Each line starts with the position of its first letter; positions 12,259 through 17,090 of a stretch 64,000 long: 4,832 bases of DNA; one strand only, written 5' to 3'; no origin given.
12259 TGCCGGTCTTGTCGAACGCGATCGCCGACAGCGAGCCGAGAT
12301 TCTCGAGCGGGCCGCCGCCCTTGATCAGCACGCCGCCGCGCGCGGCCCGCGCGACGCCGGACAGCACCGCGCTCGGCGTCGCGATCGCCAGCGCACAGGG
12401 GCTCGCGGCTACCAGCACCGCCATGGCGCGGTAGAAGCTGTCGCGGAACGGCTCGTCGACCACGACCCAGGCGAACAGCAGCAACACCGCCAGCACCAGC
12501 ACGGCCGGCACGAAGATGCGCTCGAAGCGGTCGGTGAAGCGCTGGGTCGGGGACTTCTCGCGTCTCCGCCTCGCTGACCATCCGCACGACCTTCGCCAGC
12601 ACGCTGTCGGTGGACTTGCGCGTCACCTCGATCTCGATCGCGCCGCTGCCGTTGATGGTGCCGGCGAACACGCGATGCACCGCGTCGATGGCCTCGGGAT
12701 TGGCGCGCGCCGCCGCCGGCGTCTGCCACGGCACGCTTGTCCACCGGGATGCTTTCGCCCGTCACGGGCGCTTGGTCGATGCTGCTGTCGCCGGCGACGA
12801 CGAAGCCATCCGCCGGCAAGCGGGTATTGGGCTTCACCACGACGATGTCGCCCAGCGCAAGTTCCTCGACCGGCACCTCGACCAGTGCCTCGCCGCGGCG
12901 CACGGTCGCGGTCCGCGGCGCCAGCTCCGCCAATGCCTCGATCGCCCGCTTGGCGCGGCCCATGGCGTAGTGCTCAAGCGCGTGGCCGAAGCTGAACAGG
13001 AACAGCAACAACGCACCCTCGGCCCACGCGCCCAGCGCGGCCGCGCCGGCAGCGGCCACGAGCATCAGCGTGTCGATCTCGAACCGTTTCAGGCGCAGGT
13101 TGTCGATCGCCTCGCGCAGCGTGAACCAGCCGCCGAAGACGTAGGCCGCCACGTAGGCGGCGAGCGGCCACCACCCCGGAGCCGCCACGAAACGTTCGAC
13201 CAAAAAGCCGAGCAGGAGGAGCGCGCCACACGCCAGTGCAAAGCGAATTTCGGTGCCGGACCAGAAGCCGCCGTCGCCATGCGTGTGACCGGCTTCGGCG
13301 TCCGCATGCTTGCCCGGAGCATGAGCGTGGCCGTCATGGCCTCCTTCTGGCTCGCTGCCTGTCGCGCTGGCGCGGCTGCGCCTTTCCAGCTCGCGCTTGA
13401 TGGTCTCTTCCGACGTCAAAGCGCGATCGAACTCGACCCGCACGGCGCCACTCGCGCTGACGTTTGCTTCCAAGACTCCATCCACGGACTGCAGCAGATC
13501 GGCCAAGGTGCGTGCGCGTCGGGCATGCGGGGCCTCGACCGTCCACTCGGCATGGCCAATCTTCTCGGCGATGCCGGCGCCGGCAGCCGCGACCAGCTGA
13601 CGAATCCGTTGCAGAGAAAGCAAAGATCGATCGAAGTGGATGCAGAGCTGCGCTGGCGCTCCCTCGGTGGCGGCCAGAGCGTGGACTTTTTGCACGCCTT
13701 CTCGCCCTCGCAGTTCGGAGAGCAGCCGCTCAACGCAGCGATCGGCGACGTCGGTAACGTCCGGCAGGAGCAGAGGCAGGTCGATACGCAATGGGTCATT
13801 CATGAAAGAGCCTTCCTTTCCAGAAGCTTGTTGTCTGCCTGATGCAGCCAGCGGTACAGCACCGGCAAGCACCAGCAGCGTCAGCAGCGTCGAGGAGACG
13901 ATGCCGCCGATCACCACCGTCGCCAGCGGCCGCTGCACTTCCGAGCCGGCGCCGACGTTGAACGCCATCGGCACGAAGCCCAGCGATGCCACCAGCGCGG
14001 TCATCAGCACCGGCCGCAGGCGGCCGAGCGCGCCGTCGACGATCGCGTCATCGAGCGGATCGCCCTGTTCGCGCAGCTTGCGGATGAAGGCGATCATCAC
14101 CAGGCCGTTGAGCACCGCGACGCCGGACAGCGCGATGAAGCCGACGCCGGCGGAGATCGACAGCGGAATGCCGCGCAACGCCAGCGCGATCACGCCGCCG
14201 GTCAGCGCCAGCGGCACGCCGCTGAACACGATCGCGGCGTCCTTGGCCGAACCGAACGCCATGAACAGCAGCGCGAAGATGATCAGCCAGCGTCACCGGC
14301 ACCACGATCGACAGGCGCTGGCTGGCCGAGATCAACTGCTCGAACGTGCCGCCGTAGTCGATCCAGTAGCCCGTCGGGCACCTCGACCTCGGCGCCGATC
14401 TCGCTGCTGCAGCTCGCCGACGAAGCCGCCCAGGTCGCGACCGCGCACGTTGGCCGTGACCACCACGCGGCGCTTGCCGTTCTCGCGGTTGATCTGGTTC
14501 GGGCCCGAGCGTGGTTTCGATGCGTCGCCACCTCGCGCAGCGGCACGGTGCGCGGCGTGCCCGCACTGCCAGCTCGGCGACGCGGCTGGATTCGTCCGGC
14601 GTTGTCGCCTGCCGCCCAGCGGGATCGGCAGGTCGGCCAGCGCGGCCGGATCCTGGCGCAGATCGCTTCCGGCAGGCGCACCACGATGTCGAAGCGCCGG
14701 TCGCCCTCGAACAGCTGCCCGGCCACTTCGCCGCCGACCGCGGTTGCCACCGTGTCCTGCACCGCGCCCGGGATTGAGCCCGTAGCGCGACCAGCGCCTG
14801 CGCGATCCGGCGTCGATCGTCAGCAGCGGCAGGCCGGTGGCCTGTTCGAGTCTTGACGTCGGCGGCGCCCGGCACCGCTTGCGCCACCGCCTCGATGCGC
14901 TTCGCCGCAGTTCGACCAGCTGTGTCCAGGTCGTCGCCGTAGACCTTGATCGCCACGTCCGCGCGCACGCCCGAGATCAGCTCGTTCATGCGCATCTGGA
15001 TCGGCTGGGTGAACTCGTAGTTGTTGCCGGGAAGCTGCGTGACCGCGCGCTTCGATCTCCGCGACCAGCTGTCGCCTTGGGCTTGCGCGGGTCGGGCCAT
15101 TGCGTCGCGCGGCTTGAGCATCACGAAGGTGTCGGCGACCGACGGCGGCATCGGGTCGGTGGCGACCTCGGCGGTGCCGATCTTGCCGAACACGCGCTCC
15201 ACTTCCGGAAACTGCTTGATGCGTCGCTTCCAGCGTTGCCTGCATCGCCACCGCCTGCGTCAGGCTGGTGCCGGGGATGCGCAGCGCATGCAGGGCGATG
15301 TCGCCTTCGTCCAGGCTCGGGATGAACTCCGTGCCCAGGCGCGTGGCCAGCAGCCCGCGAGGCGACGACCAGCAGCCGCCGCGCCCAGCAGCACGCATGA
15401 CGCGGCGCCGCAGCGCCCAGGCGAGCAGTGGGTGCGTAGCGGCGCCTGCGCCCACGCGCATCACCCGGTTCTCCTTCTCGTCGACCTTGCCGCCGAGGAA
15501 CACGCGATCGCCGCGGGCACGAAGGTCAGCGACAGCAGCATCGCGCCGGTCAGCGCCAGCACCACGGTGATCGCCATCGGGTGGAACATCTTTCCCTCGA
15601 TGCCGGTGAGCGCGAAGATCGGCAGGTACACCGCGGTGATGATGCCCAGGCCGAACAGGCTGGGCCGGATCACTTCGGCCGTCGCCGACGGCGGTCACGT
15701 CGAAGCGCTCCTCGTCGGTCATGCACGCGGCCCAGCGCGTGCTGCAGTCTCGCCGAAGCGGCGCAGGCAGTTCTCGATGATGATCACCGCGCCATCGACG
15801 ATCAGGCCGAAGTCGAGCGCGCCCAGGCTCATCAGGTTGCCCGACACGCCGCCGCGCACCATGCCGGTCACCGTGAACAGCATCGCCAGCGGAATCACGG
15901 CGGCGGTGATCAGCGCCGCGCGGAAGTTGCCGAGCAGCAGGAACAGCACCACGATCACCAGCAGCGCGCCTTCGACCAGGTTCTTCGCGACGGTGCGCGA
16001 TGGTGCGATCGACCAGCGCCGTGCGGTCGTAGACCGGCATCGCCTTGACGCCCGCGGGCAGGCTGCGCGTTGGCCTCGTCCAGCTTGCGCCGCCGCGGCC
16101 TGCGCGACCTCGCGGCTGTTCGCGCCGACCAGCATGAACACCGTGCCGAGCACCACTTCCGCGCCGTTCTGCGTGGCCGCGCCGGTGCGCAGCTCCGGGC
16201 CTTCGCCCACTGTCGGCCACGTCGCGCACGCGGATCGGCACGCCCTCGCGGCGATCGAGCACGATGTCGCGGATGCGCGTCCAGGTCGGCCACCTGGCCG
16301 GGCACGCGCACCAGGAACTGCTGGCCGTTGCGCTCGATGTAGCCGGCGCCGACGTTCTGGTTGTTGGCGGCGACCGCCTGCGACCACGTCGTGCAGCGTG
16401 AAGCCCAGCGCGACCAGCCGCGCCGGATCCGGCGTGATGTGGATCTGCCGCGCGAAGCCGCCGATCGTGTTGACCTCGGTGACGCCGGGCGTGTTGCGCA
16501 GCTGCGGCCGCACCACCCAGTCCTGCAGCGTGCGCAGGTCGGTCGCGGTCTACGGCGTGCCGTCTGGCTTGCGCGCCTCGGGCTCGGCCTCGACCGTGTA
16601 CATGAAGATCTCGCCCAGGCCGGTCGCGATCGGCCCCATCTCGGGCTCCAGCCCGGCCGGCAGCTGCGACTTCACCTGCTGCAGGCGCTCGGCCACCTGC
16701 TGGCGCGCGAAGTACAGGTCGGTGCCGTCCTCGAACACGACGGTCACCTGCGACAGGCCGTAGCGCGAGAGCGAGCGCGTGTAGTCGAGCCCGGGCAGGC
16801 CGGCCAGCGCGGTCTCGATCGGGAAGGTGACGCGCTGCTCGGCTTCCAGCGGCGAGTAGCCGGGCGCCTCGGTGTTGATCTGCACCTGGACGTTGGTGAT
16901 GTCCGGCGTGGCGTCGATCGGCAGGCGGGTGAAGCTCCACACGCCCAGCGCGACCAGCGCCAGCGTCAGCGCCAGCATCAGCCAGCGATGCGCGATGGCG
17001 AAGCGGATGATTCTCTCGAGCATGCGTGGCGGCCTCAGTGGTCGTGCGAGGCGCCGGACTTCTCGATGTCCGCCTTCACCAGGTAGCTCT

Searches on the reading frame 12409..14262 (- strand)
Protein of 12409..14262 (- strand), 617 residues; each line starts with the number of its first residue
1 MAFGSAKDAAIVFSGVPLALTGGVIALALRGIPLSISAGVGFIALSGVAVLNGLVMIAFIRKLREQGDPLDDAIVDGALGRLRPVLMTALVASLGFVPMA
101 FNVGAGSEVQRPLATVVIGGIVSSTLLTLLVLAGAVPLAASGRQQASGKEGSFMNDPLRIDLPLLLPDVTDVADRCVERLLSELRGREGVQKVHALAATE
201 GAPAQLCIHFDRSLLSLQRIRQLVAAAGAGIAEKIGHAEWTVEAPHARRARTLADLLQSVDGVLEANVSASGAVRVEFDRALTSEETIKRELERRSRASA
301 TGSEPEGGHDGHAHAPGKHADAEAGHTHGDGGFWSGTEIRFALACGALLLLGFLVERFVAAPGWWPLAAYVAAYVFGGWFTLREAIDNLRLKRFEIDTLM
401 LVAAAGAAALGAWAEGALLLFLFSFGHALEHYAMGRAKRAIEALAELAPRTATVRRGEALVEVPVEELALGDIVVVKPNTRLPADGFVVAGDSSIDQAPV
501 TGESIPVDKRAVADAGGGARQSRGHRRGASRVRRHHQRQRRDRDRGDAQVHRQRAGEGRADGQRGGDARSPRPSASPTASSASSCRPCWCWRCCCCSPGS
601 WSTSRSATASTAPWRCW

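Call 67: search_protein_families(library=pfam, proteins=[window:12409-14262:-], max_evalue=0.001)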
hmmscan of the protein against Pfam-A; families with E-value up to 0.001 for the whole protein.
window:12409-14262:- (617 aa): 2 families
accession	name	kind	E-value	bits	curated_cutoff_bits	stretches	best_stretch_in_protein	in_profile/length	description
PF00873.25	ACR_tran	-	4.3e-46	157.6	28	1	2-132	882-1013/1021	AcrB/AcrD/AcrF family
PF00122.25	E1-E2_ATPase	-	7.9e-20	71.6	28.1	1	446-524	1-79/181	E1-E2 ATPase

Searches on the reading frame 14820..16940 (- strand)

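Call 67: search_protein_families(library=pfam, proteins=[window:14820-16940:-], max_evalue=0.001)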
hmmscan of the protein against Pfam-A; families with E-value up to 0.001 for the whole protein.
window:14820-16940:- (706 aa): 1 family
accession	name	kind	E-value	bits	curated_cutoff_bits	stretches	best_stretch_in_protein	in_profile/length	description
PF00873.25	ACR_tran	-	1.1e-08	33.8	28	1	530-573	543-586/1021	AcrB/AcrD/AcrF family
